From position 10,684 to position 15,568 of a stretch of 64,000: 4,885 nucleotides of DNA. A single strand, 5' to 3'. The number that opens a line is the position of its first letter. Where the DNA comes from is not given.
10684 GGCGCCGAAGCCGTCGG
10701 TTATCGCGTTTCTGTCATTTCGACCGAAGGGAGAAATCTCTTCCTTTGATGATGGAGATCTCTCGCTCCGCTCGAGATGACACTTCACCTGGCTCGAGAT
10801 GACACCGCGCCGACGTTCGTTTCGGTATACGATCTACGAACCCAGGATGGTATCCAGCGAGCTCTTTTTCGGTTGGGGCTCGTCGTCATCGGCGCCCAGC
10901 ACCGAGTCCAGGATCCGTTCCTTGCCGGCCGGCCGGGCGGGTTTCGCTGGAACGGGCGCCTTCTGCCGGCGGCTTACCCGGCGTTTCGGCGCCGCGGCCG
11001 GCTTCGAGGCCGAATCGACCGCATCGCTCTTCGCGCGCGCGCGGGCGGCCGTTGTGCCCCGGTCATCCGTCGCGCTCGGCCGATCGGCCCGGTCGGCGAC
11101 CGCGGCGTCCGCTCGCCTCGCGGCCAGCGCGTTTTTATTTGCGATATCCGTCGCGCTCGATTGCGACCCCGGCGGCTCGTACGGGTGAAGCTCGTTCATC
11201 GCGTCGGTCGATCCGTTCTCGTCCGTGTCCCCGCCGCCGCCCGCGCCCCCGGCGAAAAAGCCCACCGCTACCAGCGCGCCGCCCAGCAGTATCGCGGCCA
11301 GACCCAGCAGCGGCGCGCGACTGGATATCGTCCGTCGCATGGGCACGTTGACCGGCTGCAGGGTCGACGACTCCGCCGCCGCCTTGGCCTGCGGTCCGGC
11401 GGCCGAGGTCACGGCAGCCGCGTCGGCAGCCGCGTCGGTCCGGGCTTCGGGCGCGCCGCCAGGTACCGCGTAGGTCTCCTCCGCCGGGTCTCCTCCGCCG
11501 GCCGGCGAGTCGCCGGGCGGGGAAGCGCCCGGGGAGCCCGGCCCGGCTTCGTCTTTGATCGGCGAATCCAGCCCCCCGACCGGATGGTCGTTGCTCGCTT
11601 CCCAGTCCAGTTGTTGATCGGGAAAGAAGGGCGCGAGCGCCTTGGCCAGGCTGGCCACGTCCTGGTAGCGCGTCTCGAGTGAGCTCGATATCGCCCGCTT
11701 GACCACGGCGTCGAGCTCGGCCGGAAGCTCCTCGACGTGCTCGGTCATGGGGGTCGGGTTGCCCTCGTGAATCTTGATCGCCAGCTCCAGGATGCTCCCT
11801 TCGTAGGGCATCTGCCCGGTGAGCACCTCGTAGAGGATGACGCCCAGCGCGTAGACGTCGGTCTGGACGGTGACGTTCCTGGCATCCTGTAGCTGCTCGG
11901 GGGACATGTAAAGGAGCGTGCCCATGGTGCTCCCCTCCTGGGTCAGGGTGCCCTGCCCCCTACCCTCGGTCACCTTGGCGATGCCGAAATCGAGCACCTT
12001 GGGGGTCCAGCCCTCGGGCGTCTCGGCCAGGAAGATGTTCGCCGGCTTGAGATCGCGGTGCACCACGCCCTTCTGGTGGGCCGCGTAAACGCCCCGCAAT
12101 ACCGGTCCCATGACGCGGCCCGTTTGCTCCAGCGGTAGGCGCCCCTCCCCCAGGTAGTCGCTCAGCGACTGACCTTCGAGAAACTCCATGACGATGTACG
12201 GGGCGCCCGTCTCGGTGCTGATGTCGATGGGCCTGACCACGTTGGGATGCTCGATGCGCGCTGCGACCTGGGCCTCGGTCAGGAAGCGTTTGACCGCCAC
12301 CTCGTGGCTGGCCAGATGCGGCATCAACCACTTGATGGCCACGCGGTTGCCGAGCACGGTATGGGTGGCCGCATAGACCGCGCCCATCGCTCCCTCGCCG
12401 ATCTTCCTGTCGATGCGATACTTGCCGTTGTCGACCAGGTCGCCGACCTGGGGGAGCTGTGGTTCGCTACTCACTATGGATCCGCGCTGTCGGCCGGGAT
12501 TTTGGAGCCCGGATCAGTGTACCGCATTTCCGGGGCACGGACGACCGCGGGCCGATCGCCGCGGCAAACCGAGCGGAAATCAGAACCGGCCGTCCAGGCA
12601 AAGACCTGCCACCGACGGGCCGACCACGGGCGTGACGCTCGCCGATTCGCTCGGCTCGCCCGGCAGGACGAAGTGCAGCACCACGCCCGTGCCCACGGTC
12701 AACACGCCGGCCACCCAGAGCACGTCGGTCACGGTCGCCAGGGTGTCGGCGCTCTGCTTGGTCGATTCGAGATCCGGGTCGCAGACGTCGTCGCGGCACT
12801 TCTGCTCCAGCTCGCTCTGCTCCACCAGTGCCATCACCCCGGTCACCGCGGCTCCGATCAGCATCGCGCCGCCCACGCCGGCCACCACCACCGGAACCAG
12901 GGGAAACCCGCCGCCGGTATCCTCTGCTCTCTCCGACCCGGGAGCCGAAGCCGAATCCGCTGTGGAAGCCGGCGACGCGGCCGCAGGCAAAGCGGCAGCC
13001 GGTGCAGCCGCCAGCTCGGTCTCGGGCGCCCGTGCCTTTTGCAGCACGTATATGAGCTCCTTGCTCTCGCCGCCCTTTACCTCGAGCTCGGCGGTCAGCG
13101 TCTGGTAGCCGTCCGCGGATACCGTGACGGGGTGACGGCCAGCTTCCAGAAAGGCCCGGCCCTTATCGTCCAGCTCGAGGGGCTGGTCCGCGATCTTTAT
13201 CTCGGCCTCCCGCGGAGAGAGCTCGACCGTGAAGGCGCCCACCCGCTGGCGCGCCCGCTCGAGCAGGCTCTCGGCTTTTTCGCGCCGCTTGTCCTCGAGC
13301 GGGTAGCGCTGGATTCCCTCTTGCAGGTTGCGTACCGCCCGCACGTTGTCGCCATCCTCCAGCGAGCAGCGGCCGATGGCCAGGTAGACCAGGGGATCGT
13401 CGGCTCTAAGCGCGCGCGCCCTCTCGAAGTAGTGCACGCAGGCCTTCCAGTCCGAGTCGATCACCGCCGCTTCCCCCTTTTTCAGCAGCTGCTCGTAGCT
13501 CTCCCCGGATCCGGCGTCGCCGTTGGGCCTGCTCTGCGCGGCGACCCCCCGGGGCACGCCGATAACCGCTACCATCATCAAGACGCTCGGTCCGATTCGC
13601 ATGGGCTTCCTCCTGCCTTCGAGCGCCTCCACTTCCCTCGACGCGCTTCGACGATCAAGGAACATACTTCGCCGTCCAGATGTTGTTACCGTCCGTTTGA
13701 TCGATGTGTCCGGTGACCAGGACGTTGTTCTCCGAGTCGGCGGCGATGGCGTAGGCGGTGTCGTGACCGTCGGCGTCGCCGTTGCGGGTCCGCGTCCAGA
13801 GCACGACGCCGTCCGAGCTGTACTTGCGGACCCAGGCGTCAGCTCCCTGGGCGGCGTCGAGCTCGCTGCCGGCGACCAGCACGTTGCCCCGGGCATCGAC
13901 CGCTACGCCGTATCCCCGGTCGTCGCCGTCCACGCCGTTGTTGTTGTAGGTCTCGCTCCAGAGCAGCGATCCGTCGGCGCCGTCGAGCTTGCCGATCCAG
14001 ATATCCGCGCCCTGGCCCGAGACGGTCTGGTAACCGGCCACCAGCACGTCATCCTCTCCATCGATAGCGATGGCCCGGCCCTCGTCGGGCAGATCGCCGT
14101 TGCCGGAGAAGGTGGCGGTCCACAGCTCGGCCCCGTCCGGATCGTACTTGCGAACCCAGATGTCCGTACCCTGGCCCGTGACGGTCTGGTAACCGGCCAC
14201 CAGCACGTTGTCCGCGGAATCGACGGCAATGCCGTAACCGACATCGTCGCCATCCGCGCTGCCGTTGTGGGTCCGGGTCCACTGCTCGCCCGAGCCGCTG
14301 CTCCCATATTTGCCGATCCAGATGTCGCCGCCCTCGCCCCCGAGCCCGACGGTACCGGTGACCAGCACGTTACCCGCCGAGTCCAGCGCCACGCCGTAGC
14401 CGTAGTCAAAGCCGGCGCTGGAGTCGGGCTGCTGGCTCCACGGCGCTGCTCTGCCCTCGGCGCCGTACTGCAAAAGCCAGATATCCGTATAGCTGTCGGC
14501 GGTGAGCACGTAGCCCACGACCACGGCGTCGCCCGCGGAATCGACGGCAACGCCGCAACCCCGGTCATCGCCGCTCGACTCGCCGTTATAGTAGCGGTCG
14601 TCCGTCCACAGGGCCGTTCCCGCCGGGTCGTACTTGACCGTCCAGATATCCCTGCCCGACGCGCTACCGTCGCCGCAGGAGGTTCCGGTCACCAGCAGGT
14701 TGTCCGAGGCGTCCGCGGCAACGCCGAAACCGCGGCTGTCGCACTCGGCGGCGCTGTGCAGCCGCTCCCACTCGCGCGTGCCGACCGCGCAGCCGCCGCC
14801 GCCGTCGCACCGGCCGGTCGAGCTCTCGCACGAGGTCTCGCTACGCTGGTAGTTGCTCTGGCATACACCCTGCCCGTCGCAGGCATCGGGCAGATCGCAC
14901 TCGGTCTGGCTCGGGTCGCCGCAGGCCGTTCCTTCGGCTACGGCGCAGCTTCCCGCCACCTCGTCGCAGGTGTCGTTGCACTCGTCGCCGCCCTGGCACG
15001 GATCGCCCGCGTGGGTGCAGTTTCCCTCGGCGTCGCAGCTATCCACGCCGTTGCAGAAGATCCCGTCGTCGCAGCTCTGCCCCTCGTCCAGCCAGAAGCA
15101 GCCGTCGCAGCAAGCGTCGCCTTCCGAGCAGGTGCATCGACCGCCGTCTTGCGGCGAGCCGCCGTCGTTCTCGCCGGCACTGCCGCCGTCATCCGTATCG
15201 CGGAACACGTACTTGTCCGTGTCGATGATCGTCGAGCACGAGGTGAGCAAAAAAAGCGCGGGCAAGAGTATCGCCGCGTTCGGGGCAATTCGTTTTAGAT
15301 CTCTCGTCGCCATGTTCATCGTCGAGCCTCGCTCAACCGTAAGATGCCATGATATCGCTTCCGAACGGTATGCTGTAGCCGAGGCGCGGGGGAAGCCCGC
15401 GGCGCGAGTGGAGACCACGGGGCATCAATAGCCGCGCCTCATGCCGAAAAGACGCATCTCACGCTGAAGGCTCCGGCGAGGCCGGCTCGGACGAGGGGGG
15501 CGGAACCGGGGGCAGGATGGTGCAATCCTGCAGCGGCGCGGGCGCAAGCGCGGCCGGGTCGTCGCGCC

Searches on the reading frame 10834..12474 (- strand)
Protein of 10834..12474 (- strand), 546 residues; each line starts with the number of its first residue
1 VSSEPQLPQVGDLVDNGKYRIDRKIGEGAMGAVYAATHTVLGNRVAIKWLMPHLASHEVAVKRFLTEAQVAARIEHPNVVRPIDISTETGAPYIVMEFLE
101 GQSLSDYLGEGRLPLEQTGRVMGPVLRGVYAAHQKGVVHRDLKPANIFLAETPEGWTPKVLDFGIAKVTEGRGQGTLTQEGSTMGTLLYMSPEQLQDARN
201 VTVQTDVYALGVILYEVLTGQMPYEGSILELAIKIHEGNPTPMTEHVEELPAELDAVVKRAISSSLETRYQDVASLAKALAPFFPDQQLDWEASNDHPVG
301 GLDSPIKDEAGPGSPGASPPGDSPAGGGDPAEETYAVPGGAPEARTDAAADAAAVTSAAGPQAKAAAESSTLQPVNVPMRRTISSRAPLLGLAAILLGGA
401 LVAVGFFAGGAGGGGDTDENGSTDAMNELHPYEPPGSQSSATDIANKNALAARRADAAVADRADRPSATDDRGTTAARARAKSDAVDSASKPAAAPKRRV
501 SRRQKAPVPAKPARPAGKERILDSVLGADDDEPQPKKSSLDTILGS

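Call 46: search_protein_families(library=pfam, proteins=[window:10834-12474:-], max_evalue=0.001)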
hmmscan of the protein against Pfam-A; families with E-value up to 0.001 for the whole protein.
window:10834-12474:- (546 aa): 4 families
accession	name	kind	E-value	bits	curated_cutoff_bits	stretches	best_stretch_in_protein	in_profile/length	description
PF00069.31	Pkinase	-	3.6e-49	168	31.7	1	19-269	1-251/263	Protein kinase domain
PF07714.23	PK_Tyr_Ser-Thr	-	7.5e-35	120.9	23.1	1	21-269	3-248/258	Protein tyrosine and serine/threonine kinase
PF01636.29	APH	-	2.2e-06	28.1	23.2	0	57-111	33-86/239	Phosphotransferase enzyme family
PF03109.22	ABC1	-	5.4e-05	22.9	22.9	0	86-169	137-217/244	ABC1 atypical kinase-like domain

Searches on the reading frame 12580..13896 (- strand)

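Call 46: search_protein_families(library=pfam, proteins=[window:12580-13896:-], max_evalue=0.001)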
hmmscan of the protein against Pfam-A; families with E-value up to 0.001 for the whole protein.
window:12580-13896:- (438 aa): 1 family
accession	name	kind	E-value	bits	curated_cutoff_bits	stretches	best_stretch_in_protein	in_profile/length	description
PF08308.17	PEGA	-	4.3e-05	23.8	20.8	1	250-288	32-70/71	PEGA domain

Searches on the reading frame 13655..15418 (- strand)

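Call 46: search_protein_families(library=pfam, proteins=[window:13655-15418:-], max_evalue=0.001)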
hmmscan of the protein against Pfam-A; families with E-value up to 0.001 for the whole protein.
window:13655-15418:- (587 aa): 1 family
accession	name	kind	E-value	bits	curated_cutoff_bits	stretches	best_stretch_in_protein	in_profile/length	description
PF06739.17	SBBP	-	1.2e-16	60.8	20.5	0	338-356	13-31/38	Beta-propeller repeat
